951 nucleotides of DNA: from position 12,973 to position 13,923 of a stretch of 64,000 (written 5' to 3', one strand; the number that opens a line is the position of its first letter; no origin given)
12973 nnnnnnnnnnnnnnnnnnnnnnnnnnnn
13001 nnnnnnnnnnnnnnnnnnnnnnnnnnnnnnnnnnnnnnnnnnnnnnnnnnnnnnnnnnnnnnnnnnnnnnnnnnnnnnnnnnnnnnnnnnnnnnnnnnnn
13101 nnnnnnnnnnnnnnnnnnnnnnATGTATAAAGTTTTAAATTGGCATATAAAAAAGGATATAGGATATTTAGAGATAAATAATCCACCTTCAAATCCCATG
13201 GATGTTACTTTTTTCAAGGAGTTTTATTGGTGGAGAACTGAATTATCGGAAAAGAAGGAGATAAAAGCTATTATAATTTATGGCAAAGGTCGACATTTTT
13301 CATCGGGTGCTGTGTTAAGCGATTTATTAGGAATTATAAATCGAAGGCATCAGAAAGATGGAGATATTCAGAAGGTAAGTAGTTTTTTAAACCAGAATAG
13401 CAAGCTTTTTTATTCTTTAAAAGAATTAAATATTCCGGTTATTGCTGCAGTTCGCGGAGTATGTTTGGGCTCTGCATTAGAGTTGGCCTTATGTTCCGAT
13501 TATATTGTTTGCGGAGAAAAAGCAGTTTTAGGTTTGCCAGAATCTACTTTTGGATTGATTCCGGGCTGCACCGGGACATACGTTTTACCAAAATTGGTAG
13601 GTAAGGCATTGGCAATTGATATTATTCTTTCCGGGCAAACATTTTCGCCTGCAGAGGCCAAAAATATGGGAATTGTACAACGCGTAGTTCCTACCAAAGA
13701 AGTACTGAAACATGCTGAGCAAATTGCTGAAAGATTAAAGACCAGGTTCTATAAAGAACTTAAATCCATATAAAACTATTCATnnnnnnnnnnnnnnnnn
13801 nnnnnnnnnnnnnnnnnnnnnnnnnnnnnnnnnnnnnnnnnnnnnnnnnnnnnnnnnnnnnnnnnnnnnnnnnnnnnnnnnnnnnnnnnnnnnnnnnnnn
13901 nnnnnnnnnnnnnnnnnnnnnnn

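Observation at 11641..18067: ACP-less hybrid cluster mixing beta-oxidation-type (CoA) and FAS-type enzymes with an embedded outer-membrane barrel: possible displaced dialkylresorcinol-like arm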

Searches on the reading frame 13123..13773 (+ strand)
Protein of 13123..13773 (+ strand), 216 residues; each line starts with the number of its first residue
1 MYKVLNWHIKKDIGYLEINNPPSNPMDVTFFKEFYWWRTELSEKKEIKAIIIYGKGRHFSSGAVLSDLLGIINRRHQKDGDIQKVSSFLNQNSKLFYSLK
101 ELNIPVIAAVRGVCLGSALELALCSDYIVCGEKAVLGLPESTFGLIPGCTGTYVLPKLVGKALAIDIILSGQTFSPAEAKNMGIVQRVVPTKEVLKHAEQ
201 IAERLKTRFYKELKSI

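Call 3: search_protein_families(library=pfam, proteins=[window:13123-13773:+], max_evalue=0.01)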
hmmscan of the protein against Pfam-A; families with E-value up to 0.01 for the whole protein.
window:13123-13773:+ (216 aa): 2 families
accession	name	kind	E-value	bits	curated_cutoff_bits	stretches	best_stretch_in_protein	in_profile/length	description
PF00378.25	ECH_1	-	4.6e-41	141.3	27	1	10-207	3-192/251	Enoyl-CoA hydratase/isomerase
PF16113.10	ECH_2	-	5.9e-22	79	27.2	1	16-204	4-187/335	Enoyl-CoA hydratase/isomerase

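Call 4: search_protein_families(library=ncbifam, proteins=[window:13123-13773:+], max_evalue=0.01)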
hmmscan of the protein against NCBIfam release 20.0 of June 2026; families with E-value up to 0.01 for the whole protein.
window:13123-13773:+ (216 aa): 73 families (the best 25 are shown)
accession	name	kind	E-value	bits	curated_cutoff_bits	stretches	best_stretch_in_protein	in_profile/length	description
NF005803.0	PRK07658.1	equivalog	1.5e-39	135.9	313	1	3-208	2-199/257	enoyl-CoA hydratase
NF008363.0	PRK11154.1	equivalog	2.1e-34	118.7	869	1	13-206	16-206/708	fatty acid oxidation complex subunit alpha FadJ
NF006566.0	PRK09076.1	subfamily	5.2e-33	114.8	286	1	3-206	5-200/260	enoyl-CoA hydratase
NF051848.1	EnCoAHydtEchA19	equivalog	5.4e-33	114.6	400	1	33-205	31-197/258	enoyl-CoA hydratase EchA19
NF005073.0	PRK06495.1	subfamily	5e-32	111.2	296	1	3-205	4-196/257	enoyl-CoA hydratase/isomerase family protein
NF005802.0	PRK07657.1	equivalog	6.9e-32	111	363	1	15-205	16-199/260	enoyl-CoA hydratase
NF007239.0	PRK09674.1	equivalog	7.1e-32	110.9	371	1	41-206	43-197/257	2,3-dehydroadipyl-CoA hydratase PaaF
TIGR02440.1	FadJ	equivalog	1.5e-31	109.5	968.45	1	23-206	23-201/699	fatty acid oxidation complex subunit alpha FadJ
NF006007.0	PRK08138.1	subfamily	2.5e-31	109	355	1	9-205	14-200/261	enoyl-CoA hydratase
NF006699.0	PRK09245.1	subfamily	9.9e-31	107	354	1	13-206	13-206/266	crotonase/enoyl-CoA hydratase family protein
NF004517.0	PRK05862.1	equivalog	5.4e-30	104.7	396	1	9-205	10-196/257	enoyl-CoA hydratase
NF008727.0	PRK11730.1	equivalog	7.4e-30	103.9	870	1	24-203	29-202/717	fatty acid oxidation complex subunit alpha FadB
NF005496.0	PRK07110.1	domain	1e-29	103.4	215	1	9-207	11-198/249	polyketide synthase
NF005699.0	PRK07509.1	equivalog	1.7e-29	103.3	249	1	3-207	4-205/267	crotonase/enoyl-CoA hydratase family protein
NF004475.0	PRK05809.1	subfamily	1.8e-29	103.1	394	1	8-207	9-201/260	short-chain-enoyl-CoA hydratase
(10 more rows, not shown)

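Call 34: search_solved_structures(query=window:13123-13773:+, max_evalue=1e-10, show_alignments=1)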
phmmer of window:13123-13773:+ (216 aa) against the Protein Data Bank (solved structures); distinct sequences matched with E-value up to 1e-10: 132 (the best 60 are shown).
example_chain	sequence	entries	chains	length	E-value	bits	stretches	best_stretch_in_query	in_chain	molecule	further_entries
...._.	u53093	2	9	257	1.7e-24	89.6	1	12-203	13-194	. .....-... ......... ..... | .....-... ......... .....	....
3q0j_A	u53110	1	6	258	1.7e-24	89.5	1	12-203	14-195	enoyl-CoA hydratase echA8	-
3moy_A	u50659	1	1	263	2.2e-24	89.2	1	13-206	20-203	Probable enoyl-CoA hydratase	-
3h81_A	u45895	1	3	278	2.2e-24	89.2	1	12-203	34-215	enoyl-CoA hydratase echA8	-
3pea_A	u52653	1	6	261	3.5e-24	88.5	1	1-205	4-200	Enoyl-CoA hydratase/isomerase family protein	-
4fjw_D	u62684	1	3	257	4.5e-24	88.2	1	12-203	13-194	Probable enoyl-CoA hydratase echA8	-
4fzw_A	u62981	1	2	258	6.1e-24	87.7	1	47-206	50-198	2,3-dehydroadipyl-CoA hydratase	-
2x58_A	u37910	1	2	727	6.9e-24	87.6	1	14-204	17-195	PEROXISOMAL BIFUNCTIONAL ENZYME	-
28jj_A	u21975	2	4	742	7.3e-24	87.5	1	14-204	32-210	Peroxisomal bifunctional enzyme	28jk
3zw8_A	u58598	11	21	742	7.3e-24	87.5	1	14-204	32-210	PEROXISOMAL BIFUNCTIONAL ENZYME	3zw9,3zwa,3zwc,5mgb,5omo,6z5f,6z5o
3kqf_A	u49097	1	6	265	8.9e-24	87.2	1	22-206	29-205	Enoyl-CoA hydratase/isomerase family protein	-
1ey3_A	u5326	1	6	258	3.2e-23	85.4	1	12-206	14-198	ENOYL-COA HYDRATASE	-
1mj3_A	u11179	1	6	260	3.3e-23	85.3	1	12-206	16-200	ENOYL-COA HYDRATASE, MITOCHONDRIAL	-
1dub_A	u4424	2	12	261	3.3e-23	85.3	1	12-206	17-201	2-ENOYL-COA HYDRATASE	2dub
9rgq_A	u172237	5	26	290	4.5e-23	84.9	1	12-206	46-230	Enoyl-CoA hydratase, mitochondrial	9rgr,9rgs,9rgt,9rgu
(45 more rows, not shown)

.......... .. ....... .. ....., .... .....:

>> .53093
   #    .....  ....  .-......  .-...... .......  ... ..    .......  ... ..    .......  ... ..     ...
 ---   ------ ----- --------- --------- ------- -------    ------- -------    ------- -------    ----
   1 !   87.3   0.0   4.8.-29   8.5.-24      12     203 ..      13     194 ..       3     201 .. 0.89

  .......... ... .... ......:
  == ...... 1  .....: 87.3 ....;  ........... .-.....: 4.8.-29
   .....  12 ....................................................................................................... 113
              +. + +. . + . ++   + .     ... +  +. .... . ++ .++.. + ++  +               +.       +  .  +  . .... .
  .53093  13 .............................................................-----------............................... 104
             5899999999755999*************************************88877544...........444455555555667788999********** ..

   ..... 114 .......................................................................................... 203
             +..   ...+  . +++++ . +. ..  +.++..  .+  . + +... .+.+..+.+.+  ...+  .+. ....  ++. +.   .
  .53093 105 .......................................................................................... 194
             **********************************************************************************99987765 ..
